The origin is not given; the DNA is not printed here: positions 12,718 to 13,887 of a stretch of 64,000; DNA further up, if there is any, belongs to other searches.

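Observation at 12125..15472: CYP153-like P450 without redox partners, in an operon with two steroid-5-alpha-reductase-fold membrane proteins directly behind csrA and tRNA-Arg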

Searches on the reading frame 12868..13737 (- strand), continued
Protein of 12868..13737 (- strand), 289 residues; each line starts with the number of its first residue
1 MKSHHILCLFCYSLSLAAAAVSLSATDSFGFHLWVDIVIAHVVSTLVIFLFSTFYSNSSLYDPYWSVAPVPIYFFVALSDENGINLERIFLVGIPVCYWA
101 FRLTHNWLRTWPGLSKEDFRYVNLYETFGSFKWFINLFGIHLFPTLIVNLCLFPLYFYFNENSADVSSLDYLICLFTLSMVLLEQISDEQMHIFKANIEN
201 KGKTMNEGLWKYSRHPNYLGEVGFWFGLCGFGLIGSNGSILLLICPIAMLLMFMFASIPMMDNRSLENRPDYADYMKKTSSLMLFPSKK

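Call 56: search_protein_families(library=ncbifam, proteins=[L087:2719-3690:-, L087:3791-5506:+, L087:5516-6454:+, L087:6464-7222:+, L087:2-1837:+], max_evalue=0.00001)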
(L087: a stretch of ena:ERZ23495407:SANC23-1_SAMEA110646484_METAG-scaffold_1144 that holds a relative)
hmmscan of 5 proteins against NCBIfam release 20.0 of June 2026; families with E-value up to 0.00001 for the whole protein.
L087:2719-3690:- (323 aa): 3 families
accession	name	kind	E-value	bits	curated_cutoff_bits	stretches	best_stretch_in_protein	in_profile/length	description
NF052579.1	BetMthstMoxSdmAMthl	equivalog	1.5e-12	47.1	600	1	7-178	18-179/351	4beta-methylsterol monooxygenase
TIGR02378.1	nirD_assim_sml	equivalog_domain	3e-06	27.3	74.65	1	7-120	2-101/105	nitrite reductase small subunit NirD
TIGR03229.1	benzo_1_2_benA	equivalog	8.8e-06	24.8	780.95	0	32-92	65-117/433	benzoate 1,2-dioxygenase large subunit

L087:3791-5506:+ (571 aa): 35 families (the best 25 are shown)
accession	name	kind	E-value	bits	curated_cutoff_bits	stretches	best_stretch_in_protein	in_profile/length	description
NF005882.1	PRK07843.1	equivalog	4.9e-160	533.5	788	1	12-566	1-547/547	3-oxosteroid 1-dehydrogenase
NF009478.0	PRK12844.1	equivalog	9.2e-158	526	789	1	7-570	3-552/559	3-ketosteroid-delta-1-dehydrogenase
NF009473.0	PRK12835.1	subfamily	3.2e-147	491.5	837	1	7-568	6-568/585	FAD-binding protein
NF009477.0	PRK12843.1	equivalog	1.3e-140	469.6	758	1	5-568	9-570/578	FAD-dependent oxidoreductase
NF004789.0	PRK06134.1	subfamily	9.3e-130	433.9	747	1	7-570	7-571/581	FAD-dependent oxidoreductase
NF009479.0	PRK12845.1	equivalog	5.1e-116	388.3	793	1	10-566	16-563/566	3-ketosteroid-delta-1-dehydrogenase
NF009476.0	PRK12839.1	equivalog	3.5e-101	339.1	940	1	10-569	6-567/572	FAD-dependent oxidoreductase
NF053676.1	4oxCHCAChcC1Cy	equivalog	4.9e-100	335.4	1000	2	215-567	183-527/528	4-oxocyclohexanecarboxylate 2-dehydrogenase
NF053677.1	Desat2ChcC2Cyan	equivalog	4.7e-93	312.4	900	1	14-568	2-553/558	4-oxocyclohex-2-ene-1-carboxylate 5-dehydrogenase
NF009474.0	PRK12837.1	equivalog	1.1e-90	304.9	675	2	207-569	161-511/513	FAD-binding protein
TIGR01813.1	flavo_cyto_c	subfamily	4.3e-55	187.2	285.45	2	215-540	126-420/444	flavocytochrome c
NF006130.0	PRK08274.1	equivalog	1.9e-40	139.1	369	2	218-564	131-456/467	FAD-dependent tricarballylate dehydrogenase TcuA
NF005509.0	PRK07121.1-2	subfamily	1.4e-39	136.2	630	2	248-565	234-520/527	FAD-binding protein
NF005511.0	PRK07121.1-4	equivalog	4.8e-39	134.2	466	2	256-540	255-513/553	FAD-binding protein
NF005510.0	PRK07121.1-3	subfamily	1.4e-38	132.9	481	3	241-367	202-318/492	FAD-binding protein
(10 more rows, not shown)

L087:5516-6454:+ (312 aa): 19 families
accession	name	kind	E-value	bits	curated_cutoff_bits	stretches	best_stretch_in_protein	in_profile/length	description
TIGR00692.1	tdh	equivalog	5.9e-33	114.3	458.35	1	15-307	17-337/340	L-threonine 3-dehydrogenase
NF003808.0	PRK05396.1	equivalog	3.2e-32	111.7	380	1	14-192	18-211/341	L-threonine 3-dehydrogenase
NF041097.1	keto_inos_dh_IolM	equivalog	2.2e-28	99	450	1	13-304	44-385/389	scyllo-inosose 3-dehydrogenase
NF007489.0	PRK10083.1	equivalog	9.3e-26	90.6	376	1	14-309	17-336/339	Zn-dependent oxidoreductase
NF007642.0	PRK10309.1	equivalog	4.1e-25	88.7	550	1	13-171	14-186/347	galactitol-1-phosphate 5-dehydrogenase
NF007375.0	PRK09880.1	equivalog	5.6e-25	87.8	469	1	20-307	26-342/344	L-idonate 5-dehydrogenase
NF047908.1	AldhRedAhr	equivalog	3.5e-18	65.6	470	1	22-198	29-219/335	NADPH-dependent aldehyde reductase Ahr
NF010344.0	PRK13771.1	subfamily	4.8e-17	61.9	349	1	12-299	16-323/334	putative alcohol dehydrogenase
TIGR02822.1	adh_fam_2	subfamily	8e-17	61.3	283.5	1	15-294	21-315/329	zinc-binding alcohol dehydrogenase family protein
TIGR03201.1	dearomat_had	equivalog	1.8e-15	56.9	338.65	1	16-172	18-193/349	6-hydroxycyclohex-1-ene-1-carbonyl-CoA dehydrogenase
TIGR03989.1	Rxyl_3153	subfamily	1.3e-14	54.3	440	1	14-94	19-112/370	NDMA-dependent alcohol dehydrogenase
NF006940.0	PRK09422.1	equivalog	3.9e-14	52.4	344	1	20-251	23-284/338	alcohol dehydrogenase AdhP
NF041172.1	AcrlCoa_red_Thmprot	equivalog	2.1e-12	46.7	500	1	10-299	14-324/334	acryloyl-CoA reductase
TIGR03451.1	mycoS_dep_FDH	equivalog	7.1e-11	41.5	512.9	1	13-193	18-225/358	S-(hydroxymethyl)mycothiol dehydrogenase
TIGR02824.1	quinone_pig3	subfamily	4.2e-10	39.1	296.8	1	15-191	21-186/325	putative NAD(P)H quinone oxidoreductase, PIG3 family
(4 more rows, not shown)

L087:6464-7222:+ (252 aa): 222 families (the best 25 are shown)
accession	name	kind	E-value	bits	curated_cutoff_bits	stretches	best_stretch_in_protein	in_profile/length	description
NF005559.1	PRK07231.1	subfamily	4.5e-55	186.9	215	1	4-248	2-247/249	glucose 1-dehydrogenase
NF052558.1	MBtsdlDhBudC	equivalog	1.4e-45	155.8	270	1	5-248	2-241/250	meso-2,3-butanediol dehydrogenase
NF009468.0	PRK12826.1-4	equivalog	3.4e-44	151.5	318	1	1-248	2-247/256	SDR family oxidoreductase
NF004818.0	PRK06172.1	equivalog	3.1e-43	147.9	336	1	2-248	3-250/253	SDR family oxidoreductase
NF004791.0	PRK06138.1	equivalog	6.8e-42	143.5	312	1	3-248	2-249/252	SDR family oxidoreductase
NF005752.0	PRK07576.1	subfamily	3.7e-41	141.2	321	1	3-249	6-251/271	SDR family oxidoreductase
NF004773.0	PRK06113.1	equivalog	1.3e-40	139.4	367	1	4-247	9-249/255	7-alpha-hydroxysteroid dehydrogenase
NF005067.0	PRK06484.1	equivalog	7e-40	137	713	1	5-250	8-253/524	short chain dehydrogenase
NF005909.0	PRK07890.1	subfamily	1.1e-39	136.2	258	1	4-248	5-257/260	short chain dehydrogenase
NF004198.0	PRK05653.1-3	equivalog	2.2e-39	135.4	296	1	3-248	4-246/248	3-oxoacyl-ACP reductase FabG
NF006384.0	PRK08628.1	equivalog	2.4e-39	135.2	307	1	3-249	4-251/258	SDR family oxidoreductase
NF006070.0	PRK08213.1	subfamily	5.9e-39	134.1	279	1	3-249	9-257/259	gluconate 5-dehydrogenase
NF004197.0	PRK05653.1-1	equivalog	3.7e-38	131.6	332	1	3-249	4-247/249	3-oxoacyl-ACP reductase FabG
NF005893.0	PRK07856.1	equivalog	4e-38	131.1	255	1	2-247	5-240/255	SDR family oxidoreductase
TIGR03971.1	SDR_subfam_1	subfamily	4.4e-38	131.2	300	1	4-249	1-269/271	mycofactocin-coupled SDR family oxidoreductase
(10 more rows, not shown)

L087:2-1837:+ (611 aa): 16 families
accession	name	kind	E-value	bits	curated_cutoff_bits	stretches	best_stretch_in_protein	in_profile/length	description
NF006687.0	PRK09234.1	equivalog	1.9e-241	803.7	1018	2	205-580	471-843/849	bifunctional FO biosynthesis protein CofGH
TIGR03551.1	F420_cofH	equivalog_domain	6e-151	502.1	374.1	1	226-574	2-345/345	5-amino-6-(D-ribitylamino)uracil--L-tyrosine 4-hydroxyphenyl transferase CofH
NF005609.0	PRK07360.1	equivalog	6.5e-134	446.4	426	2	208-575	4-369/374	7,8-didemethyl-8-hydroxy-5-deazariboflavin synthase subunit CofH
TIGR00423.1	TIGR00423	subfamily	3e-122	407.8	260.25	1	260-573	1-309/310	CofH family radical SAM protein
TIGR03699.1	menaquin_MqnC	equivalog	3.4e-106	355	428.1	2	225-573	3-341/342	cyclic dehypoxanthinyl futalosine synthase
TIGR03700.1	mena_SCO4494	equivalog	2.6e-94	316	434.55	1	217-574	3-351/351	aminofutalosine synthase MqnE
TIGR03550.1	F420_cofG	equivalog_domain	1.8e-77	260.7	213.35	2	2-170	155-321/322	7,8-didemethyl-8-hydroxy-5-deazariboflavin synthase CofG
NF006276.0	PRK08444.1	equivalog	9.1e-77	258.5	560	1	215-574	3-350/353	aminofutalosine synthase MqnE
NF006277.0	PRK08445.1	equivalog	1.1e-76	257.9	576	1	225-572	4-343/348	dehypoxanthine futalosine cyclase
NF004884.0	PRK06245.1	equivalog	3.6e-76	256.2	209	2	2-179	162-337/340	7,8-didemethyl-8-hydroxy-5-deazariboflavin synthase subunit CofG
NF004580.0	PRK05926.1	equivalog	3.1e-46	158.3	583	1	222-565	25-363/370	hypothetical protein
TIGR03956.1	rSAM_HydE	equivalog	8.9e-19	67.9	254.6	1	216-527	2-289/340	[FeFe] hydrogenase H-cluster radical SAM maturase HydE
TIGR00433.2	bioB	equivalog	1.3e-15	57.5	225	2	225-468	3-230/307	biotin synthase BioB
TIGR03957.1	rSAM_HmdB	equivalog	1.8e-15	56.9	320.9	1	10-115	182-283/317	5,10-methenyltetrahydromethanopterin hydrogenase cofactor biosynthesis protein HmdB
TIGR03910.1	pyrrolys_PylB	equivalog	1.3e-10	40.7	348.2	1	213-532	6-301/347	methylornithine synthase PylB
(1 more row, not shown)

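Call 68: predict_structure(alignment_id=A3)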
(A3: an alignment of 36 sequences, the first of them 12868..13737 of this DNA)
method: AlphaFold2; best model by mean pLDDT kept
length: 289 residues; sequences in the alignment: 36
mean_pLDDT: 91.0   pTM: 0.89
mean pLDDT of the five models: 91.0, 90.8, 86.6, 84.1, 82.1
residues with pLDDT >= 90: 198; 70-90: 84; 50-70: 7; < 50: 0
segments of 3 or more residues with pLDDT < 50: none
pLDDT, mean of each block of 10 residues (from residue 1): 81 95 89 95 97 92 88 93 91 97 88 84 84 89 94 95 91 98 96 93 91 93 97 91 95 90 91 91 67
secondary structure, 60 per line:
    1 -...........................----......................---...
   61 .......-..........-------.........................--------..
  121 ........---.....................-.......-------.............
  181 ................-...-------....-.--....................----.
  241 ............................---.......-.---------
elements in order: H2-28 H33-54 H58-67 H69-78 H86-110 H119-128 H132-152 H154-160 H168-196 H208-211 H216-235 H240-268 H272-278

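Call 70: fold_search(model_id=the predicted structure, library=pdb)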
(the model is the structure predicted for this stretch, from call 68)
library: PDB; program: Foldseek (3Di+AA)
matches with E <= 10: 145; with E <= 0.001: 0
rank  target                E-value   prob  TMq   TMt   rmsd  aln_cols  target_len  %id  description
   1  4quv_B                1.3e-02  1.00  0.57  0.44   6.0       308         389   14  Structure of an integral membrane delta(14)-sterol reductase (released 2014-10-08)
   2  4quv_A                1.2e-01  1.00  0.46  0.36   5.9       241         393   16  Structure of an integral membrane delta(14)-sterol reductase (released 2014-10-08)
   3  8gtg_A                3.9e-01  0.13  0.16  0.18  16.6       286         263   12  Corticotropin-releasing hormone receptor 1(CRF1R) bound with BMK-I-152 by XFEL (released 2023-09-13)
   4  5v7p_A                5.5e-01  0.63  0.33  0.34  11.6       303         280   14  Atomic structure of the eukaryotic intramembrane Ras methyltransferase ICMT (isoprenylcysteine carboxyl methyltransfer (released 2018-01-17)
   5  5vg9                  7.5e-01  0.21  0.23  0.24  19.6       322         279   13  Structure of the eukaryotic intramembrane Ras methyltransferase ICMT (isoprenylcysteine carboxyl methyltransferase) with (released 2018-01-17)
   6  8xku_G                8.9e-01  0.18  0.22  0.23  19.1       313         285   13  Cryo-EM structure of the Ycf2-FtsHi motor complex from Arabidopsis in ATP-bound state (released 2024-09-11)
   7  8xws_C                1.2e+00  0.13  0.21  0.21  16.8       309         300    9  Structure of CXCR2 bound to CXCL5 (Ligand-receptor focused map) (released 2025-01-15)
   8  3am6_A                1.6e+00  0.15  0.23  0.28  14.9       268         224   12  Crystal structure of the proton pumping rhodopsin AR2 from marine alga Acetabularia acetabulum (released 2011-07-06)
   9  8r5q_A                1.8e+00  0.05  0.14  0.13  26.0       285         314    8  Structure of apo TDO with a bound inhibitor (released 2024-01-17)
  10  7bw1                  1.9e+00  0.41  0.39  0.45   9.3       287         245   12  Crystal structure of Steroid 5-alpha-reductase 2 in complex with Finasteride (released 2020-08-05)
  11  9k6l_R                2.0e+00  0.09  0.18  0.18  16.1       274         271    9  Cryo-EM structure of GPCR16-Gi2 complex (released 2025-04-02)
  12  8k2x_R                2.0e+00  0.07  0.18  0.18  16.7       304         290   10  CXCR3-DNGi complex activated by CXCL10 (released 2023-11-29)
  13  6tod_A                2.1e+00  0.07  0.19  0.18  16.2       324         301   11  Crystal structure of the Orexin-1 receptor in complex with EMPA (released 2020-01-01)
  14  7rkm_R                2.1e+00  0.12  0.23  0.23  15.7       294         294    9  Structure of CX3CL1-US28-Gi-scFv16 in C-state (released 2022-01-26)
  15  9kpd_R                2.2e+00  0.08  0.17  0.18  17.1       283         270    7  Cryo-EM structure of GPCR16-miniGs complex (released 2025-04-02)
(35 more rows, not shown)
